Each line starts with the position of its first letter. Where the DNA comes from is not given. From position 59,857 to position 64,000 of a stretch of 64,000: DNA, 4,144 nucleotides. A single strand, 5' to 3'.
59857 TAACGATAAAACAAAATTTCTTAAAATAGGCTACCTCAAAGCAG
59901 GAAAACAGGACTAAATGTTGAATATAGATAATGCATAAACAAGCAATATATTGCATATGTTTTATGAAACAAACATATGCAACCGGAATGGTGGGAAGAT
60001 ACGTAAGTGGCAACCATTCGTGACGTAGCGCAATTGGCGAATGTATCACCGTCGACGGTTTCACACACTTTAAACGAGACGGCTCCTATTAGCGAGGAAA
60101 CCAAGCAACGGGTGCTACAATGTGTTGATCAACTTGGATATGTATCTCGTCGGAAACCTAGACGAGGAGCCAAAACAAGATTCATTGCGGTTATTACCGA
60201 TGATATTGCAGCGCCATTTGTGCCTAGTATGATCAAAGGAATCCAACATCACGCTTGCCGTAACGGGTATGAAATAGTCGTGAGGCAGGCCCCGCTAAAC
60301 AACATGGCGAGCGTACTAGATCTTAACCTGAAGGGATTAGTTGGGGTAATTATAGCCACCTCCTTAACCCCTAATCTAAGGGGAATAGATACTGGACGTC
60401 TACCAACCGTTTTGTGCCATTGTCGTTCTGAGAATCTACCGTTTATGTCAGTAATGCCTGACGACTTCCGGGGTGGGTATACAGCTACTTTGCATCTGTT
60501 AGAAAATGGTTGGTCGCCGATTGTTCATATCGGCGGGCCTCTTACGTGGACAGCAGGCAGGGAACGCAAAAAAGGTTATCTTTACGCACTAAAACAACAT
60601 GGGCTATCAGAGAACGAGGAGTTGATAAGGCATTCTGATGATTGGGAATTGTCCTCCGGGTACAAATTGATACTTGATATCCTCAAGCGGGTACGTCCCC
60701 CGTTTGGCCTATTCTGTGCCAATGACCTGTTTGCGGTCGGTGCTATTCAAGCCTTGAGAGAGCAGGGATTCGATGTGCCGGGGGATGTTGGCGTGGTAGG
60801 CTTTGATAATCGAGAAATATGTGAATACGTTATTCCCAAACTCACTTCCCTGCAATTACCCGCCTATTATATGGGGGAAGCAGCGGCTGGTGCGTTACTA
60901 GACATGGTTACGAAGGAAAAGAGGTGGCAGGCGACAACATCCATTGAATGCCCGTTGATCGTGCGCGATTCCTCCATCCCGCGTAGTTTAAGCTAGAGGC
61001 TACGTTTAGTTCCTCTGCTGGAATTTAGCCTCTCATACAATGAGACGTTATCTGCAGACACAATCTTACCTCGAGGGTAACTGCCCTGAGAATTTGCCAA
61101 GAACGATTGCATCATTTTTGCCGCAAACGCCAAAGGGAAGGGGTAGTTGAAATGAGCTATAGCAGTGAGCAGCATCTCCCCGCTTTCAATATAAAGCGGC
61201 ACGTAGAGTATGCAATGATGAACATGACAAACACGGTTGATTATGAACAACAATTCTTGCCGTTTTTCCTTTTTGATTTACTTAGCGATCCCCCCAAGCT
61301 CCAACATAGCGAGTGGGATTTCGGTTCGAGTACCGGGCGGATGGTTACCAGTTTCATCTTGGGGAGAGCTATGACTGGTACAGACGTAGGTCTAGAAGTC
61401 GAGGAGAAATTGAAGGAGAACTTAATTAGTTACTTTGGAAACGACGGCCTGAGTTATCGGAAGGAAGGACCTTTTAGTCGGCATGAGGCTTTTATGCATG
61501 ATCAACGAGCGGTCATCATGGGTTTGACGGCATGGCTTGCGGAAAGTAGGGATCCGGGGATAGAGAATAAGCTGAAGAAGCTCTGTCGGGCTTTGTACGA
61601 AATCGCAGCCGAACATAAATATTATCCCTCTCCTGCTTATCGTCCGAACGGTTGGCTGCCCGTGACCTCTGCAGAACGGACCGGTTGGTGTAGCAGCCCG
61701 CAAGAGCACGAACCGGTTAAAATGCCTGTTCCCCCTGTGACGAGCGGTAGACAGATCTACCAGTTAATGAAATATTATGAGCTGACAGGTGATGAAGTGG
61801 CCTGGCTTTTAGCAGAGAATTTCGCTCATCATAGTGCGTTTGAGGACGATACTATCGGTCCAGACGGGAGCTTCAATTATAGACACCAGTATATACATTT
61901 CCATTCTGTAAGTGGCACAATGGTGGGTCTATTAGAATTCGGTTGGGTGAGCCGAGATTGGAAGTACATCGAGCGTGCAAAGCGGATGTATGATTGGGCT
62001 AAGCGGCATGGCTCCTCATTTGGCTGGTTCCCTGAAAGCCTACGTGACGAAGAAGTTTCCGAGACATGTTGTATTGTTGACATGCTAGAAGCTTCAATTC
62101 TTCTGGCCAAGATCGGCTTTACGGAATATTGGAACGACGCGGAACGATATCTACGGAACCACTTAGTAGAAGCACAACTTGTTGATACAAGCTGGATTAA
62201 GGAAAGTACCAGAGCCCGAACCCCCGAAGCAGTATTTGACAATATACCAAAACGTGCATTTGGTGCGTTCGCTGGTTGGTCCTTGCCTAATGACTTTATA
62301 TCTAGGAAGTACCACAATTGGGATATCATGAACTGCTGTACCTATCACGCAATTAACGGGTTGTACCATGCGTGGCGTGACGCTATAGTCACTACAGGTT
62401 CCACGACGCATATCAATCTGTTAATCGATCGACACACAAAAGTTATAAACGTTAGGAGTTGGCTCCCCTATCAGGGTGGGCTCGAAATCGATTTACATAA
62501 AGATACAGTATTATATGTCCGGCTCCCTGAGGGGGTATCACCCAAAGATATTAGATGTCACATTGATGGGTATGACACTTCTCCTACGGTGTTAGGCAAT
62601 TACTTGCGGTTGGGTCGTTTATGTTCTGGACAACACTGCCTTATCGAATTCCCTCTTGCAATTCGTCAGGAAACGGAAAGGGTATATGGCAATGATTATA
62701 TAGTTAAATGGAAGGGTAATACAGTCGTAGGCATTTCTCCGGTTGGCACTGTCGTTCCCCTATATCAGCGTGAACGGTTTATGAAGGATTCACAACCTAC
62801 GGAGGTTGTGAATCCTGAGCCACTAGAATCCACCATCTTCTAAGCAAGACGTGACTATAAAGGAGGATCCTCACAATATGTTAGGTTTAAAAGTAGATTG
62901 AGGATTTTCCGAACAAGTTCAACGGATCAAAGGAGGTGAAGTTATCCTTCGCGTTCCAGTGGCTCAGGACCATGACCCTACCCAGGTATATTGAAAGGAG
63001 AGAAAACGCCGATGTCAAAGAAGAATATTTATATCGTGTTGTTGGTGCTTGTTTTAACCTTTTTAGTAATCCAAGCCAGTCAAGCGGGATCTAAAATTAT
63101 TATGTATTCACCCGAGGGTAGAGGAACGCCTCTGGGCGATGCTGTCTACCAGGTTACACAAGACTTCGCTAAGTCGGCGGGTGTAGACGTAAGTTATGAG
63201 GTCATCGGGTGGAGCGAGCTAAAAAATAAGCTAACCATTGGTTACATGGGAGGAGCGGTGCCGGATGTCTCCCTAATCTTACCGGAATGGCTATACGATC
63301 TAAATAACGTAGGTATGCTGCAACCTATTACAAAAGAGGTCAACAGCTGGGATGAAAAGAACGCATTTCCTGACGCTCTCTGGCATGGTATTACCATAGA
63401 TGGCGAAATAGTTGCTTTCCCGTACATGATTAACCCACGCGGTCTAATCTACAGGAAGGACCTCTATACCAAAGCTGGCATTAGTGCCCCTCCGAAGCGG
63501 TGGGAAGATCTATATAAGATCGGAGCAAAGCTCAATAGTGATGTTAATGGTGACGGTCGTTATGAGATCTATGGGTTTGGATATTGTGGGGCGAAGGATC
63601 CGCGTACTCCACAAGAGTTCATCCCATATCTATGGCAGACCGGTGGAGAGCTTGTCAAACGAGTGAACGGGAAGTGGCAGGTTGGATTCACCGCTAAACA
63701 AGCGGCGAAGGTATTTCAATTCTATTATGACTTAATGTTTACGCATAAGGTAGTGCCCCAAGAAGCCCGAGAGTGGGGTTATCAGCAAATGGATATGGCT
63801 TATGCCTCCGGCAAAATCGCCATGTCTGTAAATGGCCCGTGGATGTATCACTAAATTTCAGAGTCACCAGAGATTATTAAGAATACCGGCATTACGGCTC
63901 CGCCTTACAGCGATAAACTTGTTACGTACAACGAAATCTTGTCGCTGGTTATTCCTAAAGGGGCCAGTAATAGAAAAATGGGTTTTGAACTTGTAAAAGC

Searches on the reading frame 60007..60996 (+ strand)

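Call 45: search_protein_families(library=pfam, proteins=[window:60007-60996:+])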
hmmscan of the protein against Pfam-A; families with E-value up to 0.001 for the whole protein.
window:60007-60996:+ (329 aa): 4 families
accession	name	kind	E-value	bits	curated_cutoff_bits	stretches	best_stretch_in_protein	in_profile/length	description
PF13377.12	Peripla_BP_3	-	6.3e-32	111.4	26.5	1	163-323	3-167/167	Periplasmic binding protein-like domain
PF00532.27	Peripla_BP_1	-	1.7e-21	77.4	22.2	1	60-318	4-278/281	Periplasmic binding proteins and sugar binding domain of LacI family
PF00356.27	LacI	-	2.6e-15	56.4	27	1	3-46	1-44/46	Bacterial regulatory proteins, lacI family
PF13407.12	Peripla_BP_4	-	1.1e-08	35.3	35.1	1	170-271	122-221/258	Periplasmic binding protein domain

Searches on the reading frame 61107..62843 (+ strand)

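Call 45: search_protein_families(library=pfam, proteins=[window:61107-62843:+])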
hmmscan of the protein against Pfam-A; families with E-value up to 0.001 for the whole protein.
window:61107-62843:+ (578 aa): 1 family
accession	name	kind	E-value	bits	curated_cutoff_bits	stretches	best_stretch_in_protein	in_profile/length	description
PF07944.18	Beta-AFase-like_GH127_cat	-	2.4e-05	24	24.9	1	219-361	183-333/376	Beta-L-arabinofuranosidase, GH127 catalytic domain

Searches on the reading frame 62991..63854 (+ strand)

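Call 45: search_protein_families(library=pfam, proteins=[window:62991-63854:+])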
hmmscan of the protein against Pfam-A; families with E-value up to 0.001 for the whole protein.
window:62991-63854:+ (287 aa): 2 families
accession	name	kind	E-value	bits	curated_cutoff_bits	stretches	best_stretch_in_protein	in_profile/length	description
PF01547.30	SBP_bac_1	-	2.2e-27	97.3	26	1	49-285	7-239/307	Bacterial extracellular solute-binding protein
PF13416.11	SBP_bac_8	-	4.4e-22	79.6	27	1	55-286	2-197/279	Bacterial extracellular solute-binding protein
